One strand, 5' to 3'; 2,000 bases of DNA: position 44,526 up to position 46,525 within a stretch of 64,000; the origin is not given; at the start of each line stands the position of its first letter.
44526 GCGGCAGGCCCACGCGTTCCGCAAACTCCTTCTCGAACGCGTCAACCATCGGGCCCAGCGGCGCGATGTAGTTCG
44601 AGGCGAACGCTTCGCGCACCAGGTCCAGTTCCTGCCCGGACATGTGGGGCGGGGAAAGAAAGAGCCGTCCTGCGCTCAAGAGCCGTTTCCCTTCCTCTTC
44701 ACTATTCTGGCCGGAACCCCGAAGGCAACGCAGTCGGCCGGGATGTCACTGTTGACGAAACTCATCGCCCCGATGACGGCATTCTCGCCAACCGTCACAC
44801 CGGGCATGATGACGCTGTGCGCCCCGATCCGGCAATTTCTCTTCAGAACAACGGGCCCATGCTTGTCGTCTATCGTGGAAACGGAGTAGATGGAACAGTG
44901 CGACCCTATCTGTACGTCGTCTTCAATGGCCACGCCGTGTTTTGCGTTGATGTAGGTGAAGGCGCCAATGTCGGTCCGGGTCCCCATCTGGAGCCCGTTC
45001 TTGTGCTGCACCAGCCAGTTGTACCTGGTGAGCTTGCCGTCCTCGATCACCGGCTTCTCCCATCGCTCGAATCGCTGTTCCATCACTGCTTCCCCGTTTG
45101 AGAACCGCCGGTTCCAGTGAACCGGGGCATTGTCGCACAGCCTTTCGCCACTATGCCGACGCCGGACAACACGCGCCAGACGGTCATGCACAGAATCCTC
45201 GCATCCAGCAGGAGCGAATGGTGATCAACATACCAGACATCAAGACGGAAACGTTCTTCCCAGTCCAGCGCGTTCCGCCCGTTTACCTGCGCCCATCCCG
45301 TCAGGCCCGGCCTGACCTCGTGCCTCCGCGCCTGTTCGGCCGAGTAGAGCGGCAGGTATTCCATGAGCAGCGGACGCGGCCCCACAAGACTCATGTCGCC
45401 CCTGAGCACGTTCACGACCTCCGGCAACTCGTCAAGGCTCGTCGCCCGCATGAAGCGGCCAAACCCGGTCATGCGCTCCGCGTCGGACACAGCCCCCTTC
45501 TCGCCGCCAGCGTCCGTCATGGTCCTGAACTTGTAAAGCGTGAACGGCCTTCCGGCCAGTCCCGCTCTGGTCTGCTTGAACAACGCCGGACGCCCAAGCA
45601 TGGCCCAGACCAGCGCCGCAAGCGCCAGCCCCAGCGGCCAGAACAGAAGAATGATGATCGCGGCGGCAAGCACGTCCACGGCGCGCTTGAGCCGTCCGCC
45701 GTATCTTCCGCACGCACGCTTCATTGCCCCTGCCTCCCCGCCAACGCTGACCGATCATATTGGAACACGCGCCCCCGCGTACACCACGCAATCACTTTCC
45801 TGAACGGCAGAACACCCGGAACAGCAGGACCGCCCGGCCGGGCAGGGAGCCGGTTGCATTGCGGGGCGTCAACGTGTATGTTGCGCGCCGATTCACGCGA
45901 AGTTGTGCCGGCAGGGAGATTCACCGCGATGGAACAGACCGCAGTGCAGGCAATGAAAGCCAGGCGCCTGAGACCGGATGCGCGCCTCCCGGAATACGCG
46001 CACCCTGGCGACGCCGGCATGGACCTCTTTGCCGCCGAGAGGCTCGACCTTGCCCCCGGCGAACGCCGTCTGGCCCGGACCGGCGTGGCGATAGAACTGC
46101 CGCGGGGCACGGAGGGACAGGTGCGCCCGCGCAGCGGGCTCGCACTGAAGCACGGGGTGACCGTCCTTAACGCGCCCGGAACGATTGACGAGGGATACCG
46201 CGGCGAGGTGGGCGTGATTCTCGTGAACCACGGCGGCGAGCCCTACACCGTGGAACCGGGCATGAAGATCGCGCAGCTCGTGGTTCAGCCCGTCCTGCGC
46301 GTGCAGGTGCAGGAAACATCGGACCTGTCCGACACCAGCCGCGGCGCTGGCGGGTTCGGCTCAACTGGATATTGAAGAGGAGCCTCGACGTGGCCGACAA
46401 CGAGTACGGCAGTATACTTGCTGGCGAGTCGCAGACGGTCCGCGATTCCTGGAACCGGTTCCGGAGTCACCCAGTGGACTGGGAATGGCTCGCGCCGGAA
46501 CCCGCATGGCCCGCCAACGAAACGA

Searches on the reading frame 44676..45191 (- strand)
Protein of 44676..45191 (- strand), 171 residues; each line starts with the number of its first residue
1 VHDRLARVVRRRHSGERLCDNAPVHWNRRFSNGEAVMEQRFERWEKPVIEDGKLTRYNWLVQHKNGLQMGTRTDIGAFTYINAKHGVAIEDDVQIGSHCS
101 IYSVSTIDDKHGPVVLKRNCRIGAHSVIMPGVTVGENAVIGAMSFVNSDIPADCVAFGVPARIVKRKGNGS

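Call 8: search_protein_families(library=pfam, proteins=[window:44676-45191:-], max_evalue=1)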
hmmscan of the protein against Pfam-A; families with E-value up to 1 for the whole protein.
window:44676-45191:- (171 aa): 4 families
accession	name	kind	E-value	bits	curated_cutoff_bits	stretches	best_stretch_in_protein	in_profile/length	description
PF00132.30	Hexapep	-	1.4e-13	50.3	27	2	114-147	2-35/36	Bacterial transferase hexapeptide (six repeats)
PF14602.12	Hexapep_2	-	1.7e-09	37.7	27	1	118-142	6-28/34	Hexapeptide repeat of succinyl-transferase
PF25084.1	LbH_EIF2B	-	0.00012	22.4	54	1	70-144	19-91/105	EIF2B subunit epsilon LbH domain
PF24894.1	Hexapep_GlmU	-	0.1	13.2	23.3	0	120-140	47-66/104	GlmU-like, C-terminal hexapeptide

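Call 89: search_protein_families(library=ncbifam, proteins=[window:44676-45191:-], max_evalue=0.01)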
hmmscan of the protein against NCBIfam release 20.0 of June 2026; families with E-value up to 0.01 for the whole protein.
window:44676-45191:- (171 aa): 47 families (the best 25 are shown)
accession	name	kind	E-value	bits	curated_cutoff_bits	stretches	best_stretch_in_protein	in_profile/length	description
NF041874.1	EPS_EpsC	equivalog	1.6e-18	67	150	1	61-167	56-167/168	serine O-acetyltransferase EpsC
TIGR03570.1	NeuD_NnaD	subfamily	4.3e-18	65.6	160.8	1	69-162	114-202/202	NeuD/PglB/VioB family sugar acetyltransferase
NF007076.0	PRK09527.1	equivalog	2.2e-14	53.4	347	1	113-166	131-184/203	galactoside O-acetyltransferase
NF007797.0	PRK10502.1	subfamily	2.3e-12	46.9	192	1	57-167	69-179/183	WcaF family extracellular polysaccharide biosynthesis acetyltransferase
NF058585.1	HptprglPActTf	PfamEq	3.2e-12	46.3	300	1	57-168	46-161/172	heptaprenylglyceryl phosphate O-acetyltransferase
NF002060.0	PRK00892.1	subfamily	5.3e-12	45.5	207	2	87-162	240-313/345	UDP-3-O-(3-hydroxymyristoyl)glucosamine N-acyltransferase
NF007240.0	PRK09677.1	equivalog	1.1e-11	44.6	243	1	68-166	87-183/192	putative lipopolysaccharide biosynthesis O-acetyl transferase WbbJ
TIGR03532.1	DapD_Ac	equivalog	1.4e-11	44.4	231.75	1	51-166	91-213/231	2,3,4,5-tetrahydropyridine-2,6-dicarboxylate N-acetyltransferase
NF007499.0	PRK10092.1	equivalog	1.9e-11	44.1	314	1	112-166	128-182/183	maltose O-acetyltransferase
NF050158.1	CarbAnhydGPos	equivalog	7.4e-11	42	250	1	84-165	68-141/172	gamma carbonic anhydrase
TIGR01172.1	cysE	equivalog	1.1e-10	41.8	210.65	1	65-162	60-162/162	serine O-acetyltransferase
TIGR03308.1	phn_thr-fam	hypoth_equivalog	6.4e-10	39.2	201.65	1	112-167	107-162/204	phosphonate metabolim protein, transferase hexapeptide repeat family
TIGR04008.1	WcaF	equivalog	1e-09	38.5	326.3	1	57-166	77-177/180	colanic acid biosynthesis acetyltransferase WcaF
NF038307.1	EPS_acetyl_HpsU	equivalog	3.4e-09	36.6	305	1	74-164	73-175/178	hormogonium polysaccharide biosynthesis acetyltransferase HpsU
TIGR01853.1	lipid_A_lpxD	equivalog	6.5e-09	35.2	242.5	2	69-128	119-173/325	UDP-3-O-(3-hydroxymyristoyl)glucosamine N-acyltransferase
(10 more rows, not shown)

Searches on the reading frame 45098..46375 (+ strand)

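Call 6: search_protein_families(library=pfam, proteins=[window:45098-46375:+], max_evalue=0.001)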
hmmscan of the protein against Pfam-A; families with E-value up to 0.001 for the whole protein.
window:45098-46375:+ (425 aa): 2 families
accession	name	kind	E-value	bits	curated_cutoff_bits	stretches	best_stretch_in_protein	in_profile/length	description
PF00692.24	dUTPase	-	1.4e-30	106.2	22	1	295-424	3-129/129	dUTPase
PF22769.1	DCD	-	2.7e-11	44.2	27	1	313-397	68-151/153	dCTP deaminase-like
